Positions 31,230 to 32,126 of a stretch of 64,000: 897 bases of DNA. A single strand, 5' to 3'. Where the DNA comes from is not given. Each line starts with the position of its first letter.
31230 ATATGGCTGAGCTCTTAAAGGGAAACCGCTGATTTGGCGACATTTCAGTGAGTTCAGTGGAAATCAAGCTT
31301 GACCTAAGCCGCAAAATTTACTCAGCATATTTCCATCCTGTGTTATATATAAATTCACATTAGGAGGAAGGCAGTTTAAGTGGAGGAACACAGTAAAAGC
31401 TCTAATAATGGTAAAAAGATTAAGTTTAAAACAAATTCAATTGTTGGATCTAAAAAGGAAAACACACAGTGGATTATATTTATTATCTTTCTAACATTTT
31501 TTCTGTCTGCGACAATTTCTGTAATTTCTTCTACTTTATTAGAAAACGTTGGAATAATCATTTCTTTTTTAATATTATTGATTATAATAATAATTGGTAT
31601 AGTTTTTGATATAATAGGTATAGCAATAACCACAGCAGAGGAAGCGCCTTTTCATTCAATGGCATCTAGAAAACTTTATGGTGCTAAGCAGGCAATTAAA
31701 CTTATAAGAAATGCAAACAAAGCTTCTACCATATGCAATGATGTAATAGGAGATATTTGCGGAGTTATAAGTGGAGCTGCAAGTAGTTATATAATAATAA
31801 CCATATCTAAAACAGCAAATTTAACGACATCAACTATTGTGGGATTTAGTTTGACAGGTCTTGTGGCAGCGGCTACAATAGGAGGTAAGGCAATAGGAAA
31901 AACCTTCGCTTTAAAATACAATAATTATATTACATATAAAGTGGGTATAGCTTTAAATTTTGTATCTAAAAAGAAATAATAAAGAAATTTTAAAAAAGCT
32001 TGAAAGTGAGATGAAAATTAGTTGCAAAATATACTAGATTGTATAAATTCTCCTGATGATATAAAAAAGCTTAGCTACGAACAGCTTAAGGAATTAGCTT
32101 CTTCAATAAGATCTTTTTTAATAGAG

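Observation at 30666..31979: OLE RNA-oapA locus with its own promoter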

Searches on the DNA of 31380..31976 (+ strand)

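Call 17: search_rna_families(sources=[L081, L021, L023, L026, L031, L036, L048, L058, L060, L068, L072, L078, L003], threshold=gathering)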
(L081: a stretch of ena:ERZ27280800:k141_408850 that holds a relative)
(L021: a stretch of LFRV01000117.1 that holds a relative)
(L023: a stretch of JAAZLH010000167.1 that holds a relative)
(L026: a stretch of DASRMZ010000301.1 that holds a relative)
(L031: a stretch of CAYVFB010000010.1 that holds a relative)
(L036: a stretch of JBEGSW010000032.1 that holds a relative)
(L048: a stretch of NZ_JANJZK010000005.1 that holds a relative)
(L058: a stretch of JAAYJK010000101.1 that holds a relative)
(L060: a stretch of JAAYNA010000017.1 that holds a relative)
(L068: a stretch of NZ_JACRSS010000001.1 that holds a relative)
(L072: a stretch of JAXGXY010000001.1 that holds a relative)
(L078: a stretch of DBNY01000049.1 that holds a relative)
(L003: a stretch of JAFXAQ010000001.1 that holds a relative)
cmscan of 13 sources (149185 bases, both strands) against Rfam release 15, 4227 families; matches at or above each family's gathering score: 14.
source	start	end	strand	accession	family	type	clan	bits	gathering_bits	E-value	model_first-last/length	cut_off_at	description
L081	2359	2973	+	RF01071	OLE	Gene;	-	555.9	50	6.2e-160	1-616/616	no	Ornate Large Extremophilic RNA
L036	5294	5947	+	RF01071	OLE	Gene;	-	520.8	50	1.7e-149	1-616/616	no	Ornate Large Extremophilic RNA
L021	5309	5938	+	RF01071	OLE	Gene;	-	514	50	1.7e-147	1-616/616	no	Ornate Large Extremophilic RNA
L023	5336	5948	+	RF01071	OLE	Gene;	-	502.7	50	3.9e-144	1-616/616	no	Ornate Large Extremophilic RNA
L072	5380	5981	+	RF01071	OLE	Gene;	-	495.5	50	5.2e-142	1-616/616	no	Ornate Large Extremophilic RNA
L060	5263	5895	+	RF01071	OLE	Gene;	-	494.3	50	1.3e-141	1-616/616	no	Ornate Large Extremophilic RNA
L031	5159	5792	+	RF01071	OLE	Gene;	-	487.5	50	1.3e-139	1-616/616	no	Ornate Large Extremophilic RNA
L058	5355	5942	+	RF01071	OLE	Gene;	-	474.1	50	1.2e-135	1-616/616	no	Ornate Large Extremophilic RNA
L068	5394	6008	+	RF01071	OLE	Gene;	-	469.5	50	2.8e-134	1-616/616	no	Ornate Large Extremophilic RNA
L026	1485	2116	+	RF01071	OLE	Gene;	-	457.5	50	9.9e-131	1-616/616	no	Ornate Large Extremophilic RNA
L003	5357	5997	+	RF01071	OLE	Gene;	-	447.1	50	1.2e-127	1-616/616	no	Ornate Large Extremophilic RNA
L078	5443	5983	+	RF01071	OLE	Gene;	-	262.3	50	8.6e-73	1-616/616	no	Ornate Large Extremophilic RNA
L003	961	1308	-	RF00023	tmRNA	Gene;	CL00001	163.8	47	1.8e-64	1-374/374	no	transfer-messenger RNA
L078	8363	8435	+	RF00005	tRNA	Gene; tRNA;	CL00001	61.2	29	1.9e-10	1-71/71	no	tRNA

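Call 27: search_rna_families(sources=[L082, L083, L084, L085, L086, L087, L088, L089], threshold=gathering)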
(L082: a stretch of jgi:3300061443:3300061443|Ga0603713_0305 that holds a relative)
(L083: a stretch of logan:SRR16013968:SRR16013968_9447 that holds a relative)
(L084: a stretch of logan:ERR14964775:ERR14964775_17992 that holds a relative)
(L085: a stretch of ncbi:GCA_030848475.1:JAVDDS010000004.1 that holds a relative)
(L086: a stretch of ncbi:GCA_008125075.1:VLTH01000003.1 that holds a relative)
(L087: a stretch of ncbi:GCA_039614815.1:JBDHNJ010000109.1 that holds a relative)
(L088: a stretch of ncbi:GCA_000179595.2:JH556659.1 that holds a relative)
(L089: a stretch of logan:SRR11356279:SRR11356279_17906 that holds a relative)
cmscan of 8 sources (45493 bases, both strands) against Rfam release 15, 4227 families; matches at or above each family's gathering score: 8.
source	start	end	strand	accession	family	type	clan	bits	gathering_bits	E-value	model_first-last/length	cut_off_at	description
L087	2297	2939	+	RF01071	OLE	Gene;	-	556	50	1.9e-160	1-616/616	no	Ornate Large Extremophilic RNA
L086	2329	2969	+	RF01071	OLE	Gene;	-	549.2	50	1.9e-158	1-616/616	no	Ornate Large Extremophilic RNA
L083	2358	2973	+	RF01071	OLE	Gene;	-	546.7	50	1.1e-157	1-616/616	no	Ornate Large Extremophilic RNA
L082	1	604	+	RF01071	OLE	Gene;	-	545.4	50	2.6e-157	12-616/616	5'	Ornate Large Extremophilic RNA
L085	2353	2973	+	RF01071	OLE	Gene;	-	544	50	6.6e-157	1-616/616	no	Ornate Large Extremophilic RNA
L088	2257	2900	+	RF01071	OLE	Gene;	-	539.7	50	1.3e-155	1-616/616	no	Ornate Large Extremophilic RNA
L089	1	554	+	RF01071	OLE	Gene;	-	468.9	50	1.3e-134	63-616/616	5'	Ornate Large Extremophilic RNA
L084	1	544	+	RF01071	OLE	Gene;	-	465.5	50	1.3e-133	71-616/616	5'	Ornate Large Extremophilic RNA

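Call 62: search_rna_families(sources=[L038, L039, L048, L054, L059, L065, L074, L075, L057, L061], threshold=gathering)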
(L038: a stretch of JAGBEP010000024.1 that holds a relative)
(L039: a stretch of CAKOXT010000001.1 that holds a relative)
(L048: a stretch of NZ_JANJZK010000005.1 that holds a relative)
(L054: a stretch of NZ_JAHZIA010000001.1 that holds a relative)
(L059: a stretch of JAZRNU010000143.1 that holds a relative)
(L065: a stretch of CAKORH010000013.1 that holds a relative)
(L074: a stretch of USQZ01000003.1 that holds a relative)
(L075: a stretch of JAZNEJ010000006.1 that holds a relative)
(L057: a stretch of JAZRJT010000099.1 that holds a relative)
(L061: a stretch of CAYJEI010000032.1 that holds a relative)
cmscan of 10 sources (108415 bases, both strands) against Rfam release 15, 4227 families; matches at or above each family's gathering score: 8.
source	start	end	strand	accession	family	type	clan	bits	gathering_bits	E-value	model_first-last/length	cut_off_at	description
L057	4122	4763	+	RF01071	OLE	Gene;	-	450.1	50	1.1e-128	1-616/616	no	Ornate Large Extremophilic RNA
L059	5435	5990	+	RF01071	OLE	Gene;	-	395.8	50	1.5e-112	1-616/616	no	Ornate Large Extremophilic RNA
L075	5344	5905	+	RF01071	OLE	Gene;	-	382.1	50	1.7e-108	1-616/616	no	Ornate Large Extremophilic RNA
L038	5252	5840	+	RF01071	OLE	Gene;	-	264.4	50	1.4e-73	1-616/616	no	Ornate Large Extremophilic RNA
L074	5199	5794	+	RF01071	OLE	Gene;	-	249.5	50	3.9e-69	1-616/616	no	Ornate Large Extremophilic RNA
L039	5201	5797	+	RF01071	OLE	Gene;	-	243.2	50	2.9e-67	1-616/616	no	Ornate Large Extremophilic RNA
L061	4773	5264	+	RF01071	OLE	Gene;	-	232.9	50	3.2e-64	1-616/616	no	Ornate Large Extremophilic RNA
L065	5500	5980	+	RF01071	OLE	Gene;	-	224.5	50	1e-61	1-616/616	no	Ornate Large Extremophilic RNA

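Call 63: search_rna_families(sources=[L048, L054], threshold=evalue, max_evalue=1)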
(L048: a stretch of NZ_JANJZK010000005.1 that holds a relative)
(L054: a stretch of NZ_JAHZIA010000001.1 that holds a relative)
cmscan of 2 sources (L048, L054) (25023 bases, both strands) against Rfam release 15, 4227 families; matches with E-value up to 1: 0.
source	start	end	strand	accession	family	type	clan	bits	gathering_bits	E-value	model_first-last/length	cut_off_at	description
